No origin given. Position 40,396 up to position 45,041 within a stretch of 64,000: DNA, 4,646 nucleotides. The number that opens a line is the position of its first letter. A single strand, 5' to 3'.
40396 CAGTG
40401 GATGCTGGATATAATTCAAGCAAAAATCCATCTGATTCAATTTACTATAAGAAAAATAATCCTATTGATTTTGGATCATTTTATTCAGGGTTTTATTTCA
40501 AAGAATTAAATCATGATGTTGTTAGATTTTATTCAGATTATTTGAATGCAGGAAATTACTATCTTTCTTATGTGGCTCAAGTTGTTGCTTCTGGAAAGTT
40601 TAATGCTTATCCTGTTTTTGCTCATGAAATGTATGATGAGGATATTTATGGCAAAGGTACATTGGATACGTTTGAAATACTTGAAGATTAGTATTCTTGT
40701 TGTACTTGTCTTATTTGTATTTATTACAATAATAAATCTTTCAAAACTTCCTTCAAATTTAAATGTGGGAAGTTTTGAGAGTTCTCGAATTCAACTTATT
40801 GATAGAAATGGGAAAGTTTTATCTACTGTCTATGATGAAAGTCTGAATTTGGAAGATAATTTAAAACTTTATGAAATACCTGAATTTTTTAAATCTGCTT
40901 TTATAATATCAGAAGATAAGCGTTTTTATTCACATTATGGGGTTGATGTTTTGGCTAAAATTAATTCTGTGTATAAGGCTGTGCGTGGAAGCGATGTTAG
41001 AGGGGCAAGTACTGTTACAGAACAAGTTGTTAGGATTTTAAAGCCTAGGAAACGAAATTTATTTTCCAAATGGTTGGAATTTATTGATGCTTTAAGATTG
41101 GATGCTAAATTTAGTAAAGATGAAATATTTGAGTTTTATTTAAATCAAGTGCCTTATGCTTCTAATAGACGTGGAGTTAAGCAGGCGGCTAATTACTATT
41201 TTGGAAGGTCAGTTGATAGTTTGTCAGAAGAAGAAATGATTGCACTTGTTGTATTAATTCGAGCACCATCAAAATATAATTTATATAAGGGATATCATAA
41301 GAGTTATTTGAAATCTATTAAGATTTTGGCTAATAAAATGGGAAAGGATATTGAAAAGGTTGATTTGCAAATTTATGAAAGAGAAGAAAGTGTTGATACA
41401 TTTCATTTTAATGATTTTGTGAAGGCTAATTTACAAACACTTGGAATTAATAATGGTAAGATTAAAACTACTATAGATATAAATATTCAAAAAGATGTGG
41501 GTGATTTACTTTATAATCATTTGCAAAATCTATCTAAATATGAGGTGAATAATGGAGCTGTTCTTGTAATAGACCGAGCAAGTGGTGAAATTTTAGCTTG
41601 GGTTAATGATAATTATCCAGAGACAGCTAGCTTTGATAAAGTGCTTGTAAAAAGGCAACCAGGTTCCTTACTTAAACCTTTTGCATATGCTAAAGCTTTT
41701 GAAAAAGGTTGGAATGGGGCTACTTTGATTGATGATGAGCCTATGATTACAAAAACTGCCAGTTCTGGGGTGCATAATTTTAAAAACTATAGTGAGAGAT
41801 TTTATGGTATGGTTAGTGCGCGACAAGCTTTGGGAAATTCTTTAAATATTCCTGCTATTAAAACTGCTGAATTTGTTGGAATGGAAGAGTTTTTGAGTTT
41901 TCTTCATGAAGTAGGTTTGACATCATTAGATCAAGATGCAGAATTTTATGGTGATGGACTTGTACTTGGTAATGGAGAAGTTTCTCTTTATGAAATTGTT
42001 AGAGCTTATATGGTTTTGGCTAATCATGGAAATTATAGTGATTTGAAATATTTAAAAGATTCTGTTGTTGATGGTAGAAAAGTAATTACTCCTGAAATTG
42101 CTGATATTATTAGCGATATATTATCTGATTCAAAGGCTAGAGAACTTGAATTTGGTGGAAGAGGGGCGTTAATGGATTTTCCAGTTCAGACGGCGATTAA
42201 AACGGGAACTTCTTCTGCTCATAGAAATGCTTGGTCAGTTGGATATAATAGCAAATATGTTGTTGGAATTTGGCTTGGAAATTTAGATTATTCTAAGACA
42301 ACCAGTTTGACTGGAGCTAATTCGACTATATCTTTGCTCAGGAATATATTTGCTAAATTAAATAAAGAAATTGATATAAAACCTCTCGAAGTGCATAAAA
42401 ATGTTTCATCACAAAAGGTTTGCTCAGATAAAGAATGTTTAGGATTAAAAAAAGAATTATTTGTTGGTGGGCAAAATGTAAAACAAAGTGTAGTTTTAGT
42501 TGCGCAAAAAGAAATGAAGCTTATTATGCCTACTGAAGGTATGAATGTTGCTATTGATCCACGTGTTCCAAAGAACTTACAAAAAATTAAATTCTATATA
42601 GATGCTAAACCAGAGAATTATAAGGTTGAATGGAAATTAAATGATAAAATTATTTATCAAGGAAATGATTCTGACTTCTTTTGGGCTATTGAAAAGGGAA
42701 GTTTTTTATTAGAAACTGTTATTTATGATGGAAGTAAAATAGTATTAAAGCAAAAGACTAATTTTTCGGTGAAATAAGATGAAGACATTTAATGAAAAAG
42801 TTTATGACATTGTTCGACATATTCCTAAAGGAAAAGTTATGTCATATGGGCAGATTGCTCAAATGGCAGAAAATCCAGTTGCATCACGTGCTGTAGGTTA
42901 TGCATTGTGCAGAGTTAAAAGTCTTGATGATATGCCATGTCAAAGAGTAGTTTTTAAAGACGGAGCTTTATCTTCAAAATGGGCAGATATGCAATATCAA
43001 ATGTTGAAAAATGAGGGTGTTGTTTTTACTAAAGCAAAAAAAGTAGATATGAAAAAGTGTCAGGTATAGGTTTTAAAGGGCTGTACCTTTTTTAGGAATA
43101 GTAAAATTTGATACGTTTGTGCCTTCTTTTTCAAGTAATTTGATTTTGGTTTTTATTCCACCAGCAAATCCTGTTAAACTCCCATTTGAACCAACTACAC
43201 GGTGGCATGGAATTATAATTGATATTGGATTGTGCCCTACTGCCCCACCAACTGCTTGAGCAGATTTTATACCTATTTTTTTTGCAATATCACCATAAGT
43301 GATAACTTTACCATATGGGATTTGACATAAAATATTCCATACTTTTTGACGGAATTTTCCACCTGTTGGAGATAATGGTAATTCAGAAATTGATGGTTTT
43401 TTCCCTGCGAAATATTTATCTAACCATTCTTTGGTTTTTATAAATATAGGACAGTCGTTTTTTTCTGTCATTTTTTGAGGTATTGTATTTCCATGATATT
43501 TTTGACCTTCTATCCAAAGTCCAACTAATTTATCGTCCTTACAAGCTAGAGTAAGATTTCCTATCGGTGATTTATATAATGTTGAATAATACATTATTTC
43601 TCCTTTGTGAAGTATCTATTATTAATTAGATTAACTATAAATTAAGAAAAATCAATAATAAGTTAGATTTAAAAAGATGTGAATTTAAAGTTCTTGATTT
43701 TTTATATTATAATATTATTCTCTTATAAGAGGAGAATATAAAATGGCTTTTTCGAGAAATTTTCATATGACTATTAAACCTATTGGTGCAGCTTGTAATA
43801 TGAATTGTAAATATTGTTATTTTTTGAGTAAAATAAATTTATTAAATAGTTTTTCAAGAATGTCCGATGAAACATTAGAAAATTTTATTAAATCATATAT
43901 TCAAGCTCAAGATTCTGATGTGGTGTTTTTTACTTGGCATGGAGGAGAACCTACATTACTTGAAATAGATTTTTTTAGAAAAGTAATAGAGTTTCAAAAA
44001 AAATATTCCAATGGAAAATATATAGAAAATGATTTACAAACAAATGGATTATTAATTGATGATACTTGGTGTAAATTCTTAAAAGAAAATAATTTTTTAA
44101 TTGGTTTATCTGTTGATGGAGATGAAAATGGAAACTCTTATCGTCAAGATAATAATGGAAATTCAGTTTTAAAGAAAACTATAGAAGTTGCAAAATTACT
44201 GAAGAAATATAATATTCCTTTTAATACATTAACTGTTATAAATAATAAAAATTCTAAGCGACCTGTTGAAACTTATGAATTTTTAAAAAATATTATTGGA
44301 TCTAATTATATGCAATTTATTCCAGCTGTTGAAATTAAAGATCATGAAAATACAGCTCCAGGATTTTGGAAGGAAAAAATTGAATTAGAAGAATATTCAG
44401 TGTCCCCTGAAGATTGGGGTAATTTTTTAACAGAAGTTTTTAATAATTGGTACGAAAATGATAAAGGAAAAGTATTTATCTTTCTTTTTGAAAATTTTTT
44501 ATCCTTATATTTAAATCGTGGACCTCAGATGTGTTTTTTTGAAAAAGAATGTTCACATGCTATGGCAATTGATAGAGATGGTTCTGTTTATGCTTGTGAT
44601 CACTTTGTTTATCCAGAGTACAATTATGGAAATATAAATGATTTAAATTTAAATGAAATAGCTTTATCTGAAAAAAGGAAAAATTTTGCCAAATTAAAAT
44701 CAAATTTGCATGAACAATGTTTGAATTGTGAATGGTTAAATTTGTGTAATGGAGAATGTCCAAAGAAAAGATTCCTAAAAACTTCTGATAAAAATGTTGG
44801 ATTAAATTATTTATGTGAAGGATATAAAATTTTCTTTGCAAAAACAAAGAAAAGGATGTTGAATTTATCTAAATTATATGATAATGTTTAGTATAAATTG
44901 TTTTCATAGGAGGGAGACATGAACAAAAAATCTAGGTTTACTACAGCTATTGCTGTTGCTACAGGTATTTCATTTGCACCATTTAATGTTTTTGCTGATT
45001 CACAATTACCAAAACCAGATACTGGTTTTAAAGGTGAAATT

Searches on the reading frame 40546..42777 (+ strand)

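Call 11: search_protein_families(library=pfam, proteins=[window:40546-42777:+], max_evalue=0.001)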
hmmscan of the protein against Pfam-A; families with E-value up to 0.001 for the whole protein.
window:40546-42777:+ (743 aa): 3 families
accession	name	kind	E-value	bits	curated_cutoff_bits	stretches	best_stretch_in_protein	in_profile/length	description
PF00912.28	Transgly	-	6.2e-46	156.5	27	1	90-264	3-176/178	Transglycosylase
PF00905.27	Transpeptidase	-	3.5e-23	82.7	22.1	1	337-569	1-266/299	Penicillin binding protein transpeptidase domain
PF06832.18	BiPBP_C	-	3.1e-08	33.8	26.8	1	653-724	8-78/90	Penicillin-Binding Protein C-terminus Family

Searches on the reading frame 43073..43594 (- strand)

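Call 11: search_protein_families(library=pfam, proteins=[window:43073-43594:-], max_evalue=0.001)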
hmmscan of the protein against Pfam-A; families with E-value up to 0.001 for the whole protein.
window:43073-43594:- (173 aa): 2 families
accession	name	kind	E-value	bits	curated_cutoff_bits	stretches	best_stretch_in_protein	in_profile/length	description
PF01035.26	DNA_binding_1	-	5.3e-35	119.6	27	1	80-158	1-80/81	6-O-methylguanine DNA methyltransferase, DNA binding domain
PF02870.21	Methyltransf_1N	-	2.8e-12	47.4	21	1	3-76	2-71/71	6-O-methylguanine DNA methyltransferase, ribonuclease-like domain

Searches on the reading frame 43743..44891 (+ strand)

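Call 11: search_protein_families(library=pfam, proteins=[window:43743-44891:+], max_evalue=0.001)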
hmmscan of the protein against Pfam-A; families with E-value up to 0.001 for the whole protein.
window:43743-44891:+ (382 aa): 3 families
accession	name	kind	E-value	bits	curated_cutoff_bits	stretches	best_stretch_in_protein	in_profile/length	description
PF04055.27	Radical_SAM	-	3.7e-21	76.5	29.5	1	14-181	3-166/166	Radical SAM superfamily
PF13186.11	SPASM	-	6.7e-10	39.6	21.5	1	271-330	5-67/67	Iron-sulfur cluster-binding domain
PF13353.11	Fer4_12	-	0.00015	22.5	22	1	17-121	14-114/137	4Fe-4S single cluster domain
